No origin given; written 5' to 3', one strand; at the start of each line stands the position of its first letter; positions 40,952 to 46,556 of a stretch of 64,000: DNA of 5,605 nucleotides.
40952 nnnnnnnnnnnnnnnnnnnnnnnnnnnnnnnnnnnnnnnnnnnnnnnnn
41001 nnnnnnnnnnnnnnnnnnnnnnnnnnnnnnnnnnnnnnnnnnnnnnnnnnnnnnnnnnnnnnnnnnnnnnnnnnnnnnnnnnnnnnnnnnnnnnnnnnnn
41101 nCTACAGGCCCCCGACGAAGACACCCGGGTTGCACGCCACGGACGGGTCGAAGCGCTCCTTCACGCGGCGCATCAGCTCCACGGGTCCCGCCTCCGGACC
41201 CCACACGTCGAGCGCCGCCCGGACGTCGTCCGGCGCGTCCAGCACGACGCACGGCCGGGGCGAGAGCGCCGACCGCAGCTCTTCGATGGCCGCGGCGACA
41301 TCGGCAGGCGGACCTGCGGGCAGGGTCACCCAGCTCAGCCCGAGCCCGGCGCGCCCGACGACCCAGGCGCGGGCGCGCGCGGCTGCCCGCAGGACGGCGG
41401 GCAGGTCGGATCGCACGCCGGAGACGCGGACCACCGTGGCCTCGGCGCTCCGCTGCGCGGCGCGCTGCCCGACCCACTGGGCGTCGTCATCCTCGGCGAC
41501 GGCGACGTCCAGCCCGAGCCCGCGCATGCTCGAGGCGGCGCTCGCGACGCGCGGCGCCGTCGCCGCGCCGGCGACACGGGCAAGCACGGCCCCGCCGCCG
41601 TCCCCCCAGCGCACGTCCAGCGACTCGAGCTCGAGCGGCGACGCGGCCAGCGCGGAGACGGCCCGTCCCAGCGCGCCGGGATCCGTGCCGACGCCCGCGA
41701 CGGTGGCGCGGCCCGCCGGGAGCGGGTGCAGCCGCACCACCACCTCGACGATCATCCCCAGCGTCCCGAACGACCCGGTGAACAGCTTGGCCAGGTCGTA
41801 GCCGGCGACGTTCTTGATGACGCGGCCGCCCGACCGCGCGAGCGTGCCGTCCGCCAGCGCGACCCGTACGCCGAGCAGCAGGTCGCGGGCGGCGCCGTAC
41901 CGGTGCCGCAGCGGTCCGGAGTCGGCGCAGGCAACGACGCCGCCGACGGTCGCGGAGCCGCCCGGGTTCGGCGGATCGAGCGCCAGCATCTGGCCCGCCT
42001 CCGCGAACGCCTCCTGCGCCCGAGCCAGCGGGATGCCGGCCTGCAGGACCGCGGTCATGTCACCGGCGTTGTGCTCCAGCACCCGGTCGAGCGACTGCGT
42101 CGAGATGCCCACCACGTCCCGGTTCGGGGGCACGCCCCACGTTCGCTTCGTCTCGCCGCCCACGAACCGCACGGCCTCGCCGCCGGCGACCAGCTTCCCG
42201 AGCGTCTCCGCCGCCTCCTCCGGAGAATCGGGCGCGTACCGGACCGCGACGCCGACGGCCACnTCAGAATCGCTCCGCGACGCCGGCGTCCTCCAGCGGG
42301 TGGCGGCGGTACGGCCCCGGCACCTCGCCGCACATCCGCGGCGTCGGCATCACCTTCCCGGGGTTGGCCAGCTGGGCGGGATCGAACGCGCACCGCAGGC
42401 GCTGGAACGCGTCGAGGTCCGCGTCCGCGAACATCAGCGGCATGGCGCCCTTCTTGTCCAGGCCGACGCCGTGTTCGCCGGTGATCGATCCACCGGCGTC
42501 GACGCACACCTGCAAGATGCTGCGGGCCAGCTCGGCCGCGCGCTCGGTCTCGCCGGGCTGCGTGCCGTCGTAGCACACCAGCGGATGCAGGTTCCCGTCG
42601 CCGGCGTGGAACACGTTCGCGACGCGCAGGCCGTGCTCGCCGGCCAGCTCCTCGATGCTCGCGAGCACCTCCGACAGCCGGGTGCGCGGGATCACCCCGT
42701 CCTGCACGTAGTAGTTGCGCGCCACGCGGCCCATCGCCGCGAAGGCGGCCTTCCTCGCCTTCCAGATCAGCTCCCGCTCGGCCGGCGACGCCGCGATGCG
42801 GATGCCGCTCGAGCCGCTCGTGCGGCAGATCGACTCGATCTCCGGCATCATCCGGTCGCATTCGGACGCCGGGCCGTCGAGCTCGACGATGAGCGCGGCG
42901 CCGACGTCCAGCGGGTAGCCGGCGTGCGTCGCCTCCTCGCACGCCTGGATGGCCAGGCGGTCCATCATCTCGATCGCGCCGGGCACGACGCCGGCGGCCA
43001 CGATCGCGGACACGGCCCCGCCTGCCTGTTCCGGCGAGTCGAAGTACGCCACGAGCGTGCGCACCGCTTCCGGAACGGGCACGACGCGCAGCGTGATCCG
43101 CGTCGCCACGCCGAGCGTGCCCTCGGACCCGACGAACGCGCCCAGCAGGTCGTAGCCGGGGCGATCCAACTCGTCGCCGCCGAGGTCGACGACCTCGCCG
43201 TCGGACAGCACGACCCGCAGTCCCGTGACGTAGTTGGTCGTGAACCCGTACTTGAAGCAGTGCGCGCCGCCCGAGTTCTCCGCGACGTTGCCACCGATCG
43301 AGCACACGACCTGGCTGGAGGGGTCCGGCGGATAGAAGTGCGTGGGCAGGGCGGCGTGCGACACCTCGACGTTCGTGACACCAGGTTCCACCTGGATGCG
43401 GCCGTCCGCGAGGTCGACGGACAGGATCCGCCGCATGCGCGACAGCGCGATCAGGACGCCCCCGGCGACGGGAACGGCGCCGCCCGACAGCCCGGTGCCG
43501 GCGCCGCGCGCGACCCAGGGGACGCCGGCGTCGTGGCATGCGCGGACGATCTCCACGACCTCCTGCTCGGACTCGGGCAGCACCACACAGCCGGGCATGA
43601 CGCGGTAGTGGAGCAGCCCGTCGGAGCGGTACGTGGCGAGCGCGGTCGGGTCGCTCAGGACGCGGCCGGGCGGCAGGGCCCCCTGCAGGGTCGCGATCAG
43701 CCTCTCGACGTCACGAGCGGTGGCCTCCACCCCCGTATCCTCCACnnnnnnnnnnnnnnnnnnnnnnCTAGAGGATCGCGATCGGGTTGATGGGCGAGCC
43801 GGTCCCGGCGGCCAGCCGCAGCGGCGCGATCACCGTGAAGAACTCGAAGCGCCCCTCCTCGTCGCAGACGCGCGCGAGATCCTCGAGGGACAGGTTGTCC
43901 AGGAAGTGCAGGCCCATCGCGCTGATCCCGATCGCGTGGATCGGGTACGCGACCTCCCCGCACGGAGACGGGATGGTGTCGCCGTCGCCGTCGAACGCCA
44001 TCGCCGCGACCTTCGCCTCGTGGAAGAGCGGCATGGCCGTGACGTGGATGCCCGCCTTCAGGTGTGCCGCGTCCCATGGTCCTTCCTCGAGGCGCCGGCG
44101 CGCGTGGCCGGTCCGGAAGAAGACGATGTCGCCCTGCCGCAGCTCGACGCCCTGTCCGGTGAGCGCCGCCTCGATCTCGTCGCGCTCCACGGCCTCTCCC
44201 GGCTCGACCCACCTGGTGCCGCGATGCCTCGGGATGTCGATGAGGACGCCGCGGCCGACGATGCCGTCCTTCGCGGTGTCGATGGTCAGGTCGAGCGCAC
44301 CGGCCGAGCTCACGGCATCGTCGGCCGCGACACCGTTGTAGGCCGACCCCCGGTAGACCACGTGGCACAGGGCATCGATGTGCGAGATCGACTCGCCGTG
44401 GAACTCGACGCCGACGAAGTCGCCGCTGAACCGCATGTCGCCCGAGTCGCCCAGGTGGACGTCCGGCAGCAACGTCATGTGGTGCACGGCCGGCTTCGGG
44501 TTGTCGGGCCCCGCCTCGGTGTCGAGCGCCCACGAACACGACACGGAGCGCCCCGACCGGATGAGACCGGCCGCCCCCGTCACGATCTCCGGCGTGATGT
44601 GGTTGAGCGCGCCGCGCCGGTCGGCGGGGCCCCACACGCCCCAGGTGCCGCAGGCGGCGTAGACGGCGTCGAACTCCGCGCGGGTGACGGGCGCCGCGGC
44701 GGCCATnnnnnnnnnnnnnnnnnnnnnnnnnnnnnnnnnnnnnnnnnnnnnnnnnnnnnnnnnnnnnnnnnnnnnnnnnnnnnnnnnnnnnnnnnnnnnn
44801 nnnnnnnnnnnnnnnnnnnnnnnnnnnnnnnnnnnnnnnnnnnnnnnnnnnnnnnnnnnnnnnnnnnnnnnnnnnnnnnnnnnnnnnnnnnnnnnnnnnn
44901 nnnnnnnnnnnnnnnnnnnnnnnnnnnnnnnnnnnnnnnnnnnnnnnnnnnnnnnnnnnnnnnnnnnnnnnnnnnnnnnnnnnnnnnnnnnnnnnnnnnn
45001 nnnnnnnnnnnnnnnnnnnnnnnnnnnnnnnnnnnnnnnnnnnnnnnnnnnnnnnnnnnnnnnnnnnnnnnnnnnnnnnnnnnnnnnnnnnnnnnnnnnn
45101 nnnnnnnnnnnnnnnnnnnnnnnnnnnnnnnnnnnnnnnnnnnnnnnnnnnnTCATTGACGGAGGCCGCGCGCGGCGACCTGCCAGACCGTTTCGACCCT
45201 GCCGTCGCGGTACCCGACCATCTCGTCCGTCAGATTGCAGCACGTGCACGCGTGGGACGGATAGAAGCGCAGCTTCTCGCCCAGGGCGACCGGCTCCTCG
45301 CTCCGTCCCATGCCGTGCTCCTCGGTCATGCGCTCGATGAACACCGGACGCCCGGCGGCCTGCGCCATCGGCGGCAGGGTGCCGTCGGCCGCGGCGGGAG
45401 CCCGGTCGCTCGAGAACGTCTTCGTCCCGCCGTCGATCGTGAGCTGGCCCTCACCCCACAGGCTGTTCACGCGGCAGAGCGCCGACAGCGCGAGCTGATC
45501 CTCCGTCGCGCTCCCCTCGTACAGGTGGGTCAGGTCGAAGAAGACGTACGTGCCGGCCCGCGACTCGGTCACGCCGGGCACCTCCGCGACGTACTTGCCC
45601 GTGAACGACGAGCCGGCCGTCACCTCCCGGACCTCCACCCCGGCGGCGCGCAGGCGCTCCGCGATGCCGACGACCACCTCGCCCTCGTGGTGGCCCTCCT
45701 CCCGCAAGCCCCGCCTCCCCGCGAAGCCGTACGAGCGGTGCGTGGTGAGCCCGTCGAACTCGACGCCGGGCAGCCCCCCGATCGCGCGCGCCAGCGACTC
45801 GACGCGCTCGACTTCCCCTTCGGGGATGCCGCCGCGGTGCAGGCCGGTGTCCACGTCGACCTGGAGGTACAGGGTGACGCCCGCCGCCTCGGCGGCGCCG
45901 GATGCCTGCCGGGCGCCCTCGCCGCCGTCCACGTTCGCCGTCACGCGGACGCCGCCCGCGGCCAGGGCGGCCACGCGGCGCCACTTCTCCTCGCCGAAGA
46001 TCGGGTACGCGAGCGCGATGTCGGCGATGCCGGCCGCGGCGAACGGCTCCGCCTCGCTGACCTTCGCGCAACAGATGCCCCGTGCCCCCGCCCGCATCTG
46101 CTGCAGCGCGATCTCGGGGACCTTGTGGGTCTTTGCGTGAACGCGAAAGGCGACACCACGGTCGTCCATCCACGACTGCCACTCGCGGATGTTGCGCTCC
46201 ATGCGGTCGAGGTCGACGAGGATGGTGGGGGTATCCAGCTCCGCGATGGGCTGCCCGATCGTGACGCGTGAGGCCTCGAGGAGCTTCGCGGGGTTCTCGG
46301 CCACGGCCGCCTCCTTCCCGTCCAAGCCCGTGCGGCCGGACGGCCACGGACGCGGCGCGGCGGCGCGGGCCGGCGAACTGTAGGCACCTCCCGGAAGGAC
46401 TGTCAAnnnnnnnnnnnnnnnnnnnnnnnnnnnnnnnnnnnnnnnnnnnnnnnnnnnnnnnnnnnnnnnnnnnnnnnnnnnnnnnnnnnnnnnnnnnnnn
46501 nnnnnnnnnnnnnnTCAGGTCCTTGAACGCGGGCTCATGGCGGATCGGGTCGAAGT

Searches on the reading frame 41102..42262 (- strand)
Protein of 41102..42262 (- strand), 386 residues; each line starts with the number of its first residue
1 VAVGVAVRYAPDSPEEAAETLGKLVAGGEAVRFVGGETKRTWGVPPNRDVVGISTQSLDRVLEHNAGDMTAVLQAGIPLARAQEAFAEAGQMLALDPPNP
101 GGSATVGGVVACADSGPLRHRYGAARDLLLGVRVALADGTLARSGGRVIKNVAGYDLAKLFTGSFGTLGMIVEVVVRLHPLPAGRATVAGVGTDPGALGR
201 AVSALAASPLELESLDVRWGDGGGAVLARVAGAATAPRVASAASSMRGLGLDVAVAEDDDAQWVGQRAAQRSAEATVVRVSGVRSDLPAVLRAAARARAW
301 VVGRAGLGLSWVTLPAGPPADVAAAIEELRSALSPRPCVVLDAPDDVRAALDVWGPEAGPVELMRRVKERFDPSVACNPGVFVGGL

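Call 57: search_protein_families(library=pfam, proteins=[window:41102-42262:-], max_evalue=0.0001)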
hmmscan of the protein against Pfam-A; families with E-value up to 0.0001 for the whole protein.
window:41102-42262:- (386 aa): 1 family
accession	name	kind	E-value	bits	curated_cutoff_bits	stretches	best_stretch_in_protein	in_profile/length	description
PF01565.28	FAD_binding_4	-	5.5e-23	81.6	26.4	1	9-143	5-137/139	FAD binding domain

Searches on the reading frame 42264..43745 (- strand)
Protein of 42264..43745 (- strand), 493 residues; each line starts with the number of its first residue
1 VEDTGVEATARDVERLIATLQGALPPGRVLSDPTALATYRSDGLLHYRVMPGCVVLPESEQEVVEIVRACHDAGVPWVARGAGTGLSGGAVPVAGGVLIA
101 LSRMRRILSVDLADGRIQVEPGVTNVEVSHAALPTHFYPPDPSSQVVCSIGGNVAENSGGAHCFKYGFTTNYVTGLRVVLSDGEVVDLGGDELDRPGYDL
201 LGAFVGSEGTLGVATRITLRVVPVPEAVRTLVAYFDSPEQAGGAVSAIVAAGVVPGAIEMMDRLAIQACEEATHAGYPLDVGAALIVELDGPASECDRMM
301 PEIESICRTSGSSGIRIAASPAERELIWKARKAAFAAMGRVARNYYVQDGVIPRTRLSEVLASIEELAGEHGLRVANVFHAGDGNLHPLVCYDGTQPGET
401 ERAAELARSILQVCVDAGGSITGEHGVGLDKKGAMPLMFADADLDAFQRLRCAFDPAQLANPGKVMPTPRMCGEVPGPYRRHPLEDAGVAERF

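Call 57: search_protein_families(library=pfam, proteins=[window:42264-43745:-], max_evalue=0.0001)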
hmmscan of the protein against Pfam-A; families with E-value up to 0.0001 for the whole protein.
window:42264-43745:- (493 aa): 2 families
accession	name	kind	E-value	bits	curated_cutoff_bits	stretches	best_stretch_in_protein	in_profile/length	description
PF02913.24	FAD-oxidase_C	-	5.4e-62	210.1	21.2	1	225-465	2-248/248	FAD linked oxidases, C-terminal domain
PF01565.28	FAD_binding_4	-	1.1e-39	135.8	26.4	1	51-189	1-139/139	FAD binding domain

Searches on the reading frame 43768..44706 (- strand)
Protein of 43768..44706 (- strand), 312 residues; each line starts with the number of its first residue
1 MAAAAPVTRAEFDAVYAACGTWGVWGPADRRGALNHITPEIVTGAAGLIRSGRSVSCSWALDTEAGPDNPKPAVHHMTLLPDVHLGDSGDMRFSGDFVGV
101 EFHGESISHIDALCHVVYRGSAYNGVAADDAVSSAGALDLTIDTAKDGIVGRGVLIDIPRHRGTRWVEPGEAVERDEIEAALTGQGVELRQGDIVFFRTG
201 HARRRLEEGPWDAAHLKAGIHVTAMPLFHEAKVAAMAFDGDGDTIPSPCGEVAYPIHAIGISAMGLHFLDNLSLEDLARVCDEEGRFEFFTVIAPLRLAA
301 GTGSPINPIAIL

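Call 57: search_protein_families(library=pfam, proteins=[window:43768-44706:-], max_evalue=0.0001)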
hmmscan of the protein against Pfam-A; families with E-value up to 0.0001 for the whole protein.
window:43768-44706:- (312 aa): 1 family
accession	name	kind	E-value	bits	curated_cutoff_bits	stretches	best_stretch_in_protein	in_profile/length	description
PF04199.19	Cyclase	-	2.1e-16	60.9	23.1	1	100-239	22-136/142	Putative cyclase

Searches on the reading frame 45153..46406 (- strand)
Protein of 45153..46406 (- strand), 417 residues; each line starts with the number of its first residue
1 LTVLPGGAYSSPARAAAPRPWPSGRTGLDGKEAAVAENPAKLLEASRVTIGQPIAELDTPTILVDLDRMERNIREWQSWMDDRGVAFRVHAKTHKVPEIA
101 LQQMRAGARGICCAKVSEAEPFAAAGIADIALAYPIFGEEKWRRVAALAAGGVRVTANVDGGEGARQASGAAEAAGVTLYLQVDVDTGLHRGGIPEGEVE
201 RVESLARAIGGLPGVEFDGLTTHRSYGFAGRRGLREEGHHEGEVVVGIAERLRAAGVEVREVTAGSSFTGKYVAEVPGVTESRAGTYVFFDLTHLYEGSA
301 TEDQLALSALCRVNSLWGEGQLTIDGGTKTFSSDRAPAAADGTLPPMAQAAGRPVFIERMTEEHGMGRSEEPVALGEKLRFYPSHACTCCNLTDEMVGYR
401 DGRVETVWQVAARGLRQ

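Call 57: search_protein_families(library=pfam, proteins=[window:45153-46406:-], max_evalue=0.0001)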
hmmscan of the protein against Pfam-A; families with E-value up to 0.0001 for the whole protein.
window:45153-46406:- (417 aa): 2 families
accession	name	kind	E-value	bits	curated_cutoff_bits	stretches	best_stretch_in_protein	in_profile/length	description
PF01168.26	Ala_racemase_N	-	8.8e-21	75.1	24.1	1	64-291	1-218/220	Alanine racemase, N-terminal domain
PF14031.13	D-ser_dehydrat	-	5.4e-14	53.1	22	1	306-397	1-95/97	Putative serine dehydratase domain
